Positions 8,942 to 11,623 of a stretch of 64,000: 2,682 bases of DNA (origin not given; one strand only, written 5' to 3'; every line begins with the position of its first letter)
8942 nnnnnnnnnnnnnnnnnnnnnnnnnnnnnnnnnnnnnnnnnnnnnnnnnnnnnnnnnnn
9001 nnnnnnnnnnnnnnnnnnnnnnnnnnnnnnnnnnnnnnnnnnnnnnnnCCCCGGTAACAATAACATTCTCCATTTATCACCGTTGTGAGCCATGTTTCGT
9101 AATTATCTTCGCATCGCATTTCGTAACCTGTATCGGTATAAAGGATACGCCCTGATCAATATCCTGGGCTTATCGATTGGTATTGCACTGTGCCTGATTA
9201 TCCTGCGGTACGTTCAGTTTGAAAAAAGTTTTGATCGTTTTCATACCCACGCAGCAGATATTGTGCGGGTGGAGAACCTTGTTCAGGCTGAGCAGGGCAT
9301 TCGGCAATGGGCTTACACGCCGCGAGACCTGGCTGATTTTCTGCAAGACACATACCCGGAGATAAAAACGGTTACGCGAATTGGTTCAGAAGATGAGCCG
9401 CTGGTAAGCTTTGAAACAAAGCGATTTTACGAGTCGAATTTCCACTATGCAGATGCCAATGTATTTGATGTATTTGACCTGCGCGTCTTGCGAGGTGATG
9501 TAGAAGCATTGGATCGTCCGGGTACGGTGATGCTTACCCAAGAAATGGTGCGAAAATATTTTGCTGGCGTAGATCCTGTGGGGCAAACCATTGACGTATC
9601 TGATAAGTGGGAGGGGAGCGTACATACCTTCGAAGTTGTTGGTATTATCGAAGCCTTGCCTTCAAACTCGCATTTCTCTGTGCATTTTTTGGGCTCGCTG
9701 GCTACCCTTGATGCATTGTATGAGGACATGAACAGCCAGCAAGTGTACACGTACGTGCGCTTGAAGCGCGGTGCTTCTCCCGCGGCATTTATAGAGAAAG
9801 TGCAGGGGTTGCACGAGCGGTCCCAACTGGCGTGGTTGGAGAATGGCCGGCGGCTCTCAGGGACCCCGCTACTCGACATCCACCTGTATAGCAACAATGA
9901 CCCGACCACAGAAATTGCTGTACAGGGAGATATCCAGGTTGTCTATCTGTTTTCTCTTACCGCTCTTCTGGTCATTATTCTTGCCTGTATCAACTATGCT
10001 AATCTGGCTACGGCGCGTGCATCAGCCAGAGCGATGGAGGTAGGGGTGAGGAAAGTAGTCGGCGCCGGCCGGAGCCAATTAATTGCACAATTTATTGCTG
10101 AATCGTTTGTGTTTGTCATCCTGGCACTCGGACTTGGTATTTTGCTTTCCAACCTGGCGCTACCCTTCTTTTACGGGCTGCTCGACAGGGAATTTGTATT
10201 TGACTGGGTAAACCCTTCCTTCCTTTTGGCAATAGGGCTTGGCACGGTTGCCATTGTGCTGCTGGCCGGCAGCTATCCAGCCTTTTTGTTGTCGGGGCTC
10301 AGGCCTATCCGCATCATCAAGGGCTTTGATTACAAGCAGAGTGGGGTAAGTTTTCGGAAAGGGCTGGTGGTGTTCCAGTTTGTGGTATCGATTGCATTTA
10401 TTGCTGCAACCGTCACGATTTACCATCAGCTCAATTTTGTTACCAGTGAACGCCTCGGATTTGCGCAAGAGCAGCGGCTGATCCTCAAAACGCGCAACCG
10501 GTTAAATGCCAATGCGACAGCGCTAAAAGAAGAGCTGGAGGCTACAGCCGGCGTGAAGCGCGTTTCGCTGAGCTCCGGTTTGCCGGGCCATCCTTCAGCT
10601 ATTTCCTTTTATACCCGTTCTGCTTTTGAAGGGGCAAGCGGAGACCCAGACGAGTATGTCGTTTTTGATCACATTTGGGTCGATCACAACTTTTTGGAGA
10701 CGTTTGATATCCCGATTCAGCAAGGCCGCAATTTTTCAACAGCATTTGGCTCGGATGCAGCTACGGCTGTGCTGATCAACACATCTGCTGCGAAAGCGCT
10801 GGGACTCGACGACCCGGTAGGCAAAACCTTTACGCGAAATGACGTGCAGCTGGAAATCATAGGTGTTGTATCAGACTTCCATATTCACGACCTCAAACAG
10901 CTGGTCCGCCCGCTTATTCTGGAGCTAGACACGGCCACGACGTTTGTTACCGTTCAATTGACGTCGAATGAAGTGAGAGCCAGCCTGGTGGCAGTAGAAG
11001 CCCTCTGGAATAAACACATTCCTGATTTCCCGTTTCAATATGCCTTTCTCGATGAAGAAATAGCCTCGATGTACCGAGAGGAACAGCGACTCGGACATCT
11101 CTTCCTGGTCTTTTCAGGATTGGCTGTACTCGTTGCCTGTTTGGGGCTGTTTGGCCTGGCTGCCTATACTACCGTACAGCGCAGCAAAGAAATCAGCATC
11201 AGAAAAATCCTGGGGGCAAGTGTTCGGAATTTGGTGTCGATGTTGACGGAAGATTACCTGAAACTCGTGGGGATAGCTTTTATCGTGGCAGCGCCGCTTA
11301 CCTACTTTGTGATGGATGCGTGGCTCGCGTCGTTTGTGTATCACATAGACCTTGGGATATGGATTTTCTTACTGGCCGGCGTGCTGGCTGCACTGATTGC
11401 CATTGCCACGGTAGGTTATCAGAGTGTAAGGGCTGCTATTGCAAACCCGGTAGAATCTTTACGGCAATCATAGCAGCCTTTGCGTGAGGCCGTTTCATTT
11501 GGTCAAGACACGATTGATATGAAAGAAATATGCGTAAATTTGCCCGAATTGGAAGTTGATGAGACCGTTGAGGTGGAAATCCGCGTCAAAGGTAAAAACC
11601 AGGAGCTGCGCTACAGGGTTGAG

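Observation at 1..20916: ECF43-like sigma plus Ser/Thr-kinase/TPR sensor embedded in an expanded set of duplicated-FtsX (MacB-type) permeases: candidate phospho-sigma-controlled envelope efflux island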

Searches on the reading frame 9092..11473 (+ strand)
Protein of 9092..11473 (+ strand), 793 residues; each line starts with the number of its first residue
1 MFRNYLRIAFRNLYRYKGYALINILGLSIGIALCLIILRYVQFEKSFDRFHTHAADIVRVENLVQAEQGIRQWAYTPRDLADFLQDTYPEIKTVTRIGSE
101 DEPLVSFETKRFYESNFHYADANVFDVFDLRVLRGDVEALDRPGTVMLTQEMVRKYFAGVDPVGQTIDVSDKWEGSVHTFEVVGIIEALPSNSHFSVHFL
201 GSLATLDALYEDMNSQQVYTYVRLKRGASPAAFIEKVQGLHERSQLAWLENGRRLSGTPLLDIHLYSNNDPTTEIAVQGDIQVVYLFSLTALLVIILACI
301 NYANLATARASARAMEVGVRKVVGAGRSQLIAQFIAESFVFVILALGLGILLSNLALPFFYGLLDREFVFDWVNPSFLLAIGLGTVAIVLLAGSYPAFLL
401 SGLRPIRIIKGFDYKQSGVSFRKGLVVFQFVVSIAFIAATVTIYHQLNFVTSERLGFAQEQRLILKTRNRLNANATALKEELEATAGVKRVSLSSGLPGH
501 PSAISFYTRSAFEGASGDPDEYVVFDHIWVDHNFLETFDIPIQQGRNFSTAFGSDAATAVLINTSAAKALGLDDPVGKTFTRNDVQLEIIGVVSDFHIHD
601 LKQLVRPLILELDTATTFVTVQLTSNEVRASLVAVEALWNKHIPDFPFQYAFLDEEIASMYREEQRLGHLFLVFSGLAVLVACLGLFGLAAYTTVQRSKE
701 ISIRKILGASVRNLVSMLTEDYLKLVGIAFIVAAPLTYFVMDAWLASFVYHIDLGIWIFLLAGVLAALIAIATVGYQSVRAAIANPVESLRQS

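Call 3: search_protein_families(library=pfam, proteins=[window:9092-11473:+])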
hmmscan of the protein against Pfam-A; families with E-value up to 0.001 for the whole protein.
window:9092-11473:+ (793 aa): 2 families
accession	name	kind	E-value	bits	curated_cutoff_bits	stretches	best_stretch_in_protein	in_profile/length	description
PF12704.14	MacB_PCD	-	2.5e-37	129.6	27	2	21-238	2-205/207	MacB-like periplasmic core domain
PF02687.27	FtsX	-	8.6e-20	71.4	25.5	2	290-401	3-116/120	FtsX-like permease C-terminal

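Call 7: search_protein_families(library=ncbifam, proteins=[window:9092-11473:+], max_evalue=0.00001)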
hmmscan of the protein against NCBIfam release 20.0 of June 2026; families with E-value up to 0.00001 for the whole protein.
window:9092-11473:+ (793 aa): 3 families
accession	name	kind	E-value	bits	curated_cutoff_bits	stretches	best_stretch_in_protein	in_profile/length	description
TIGR03434.1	ADOP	subfamily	4.4e-79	266.5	622.3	1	6-792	5-802/803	ADOP family duplicated permease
NF038008.1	ABC_perm_DarB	equivalog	2.5e-37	128.3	700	1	20-774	12-767/777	darobactin export ABC transporter permease subunit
NF007826.0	PRK10535.1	equivalog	9.6e-06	24.1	966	0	285-406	523-642/648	macrolide ABC transporter ATP-binding protein/permease MacB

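Call 29: find_related_loci(query=window:9092-11473:+, collection=metagenome_contigs, flank=10000)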
Query window:9092-11473:+ (793 aa) in metagenome_contigs; peptide patterns used: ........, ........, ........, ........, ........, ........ (x = any residue, [..] = any of these).
40 stretches matched a pattern, but none encodes a relative of the query by tblastn (E <= 1e-3).
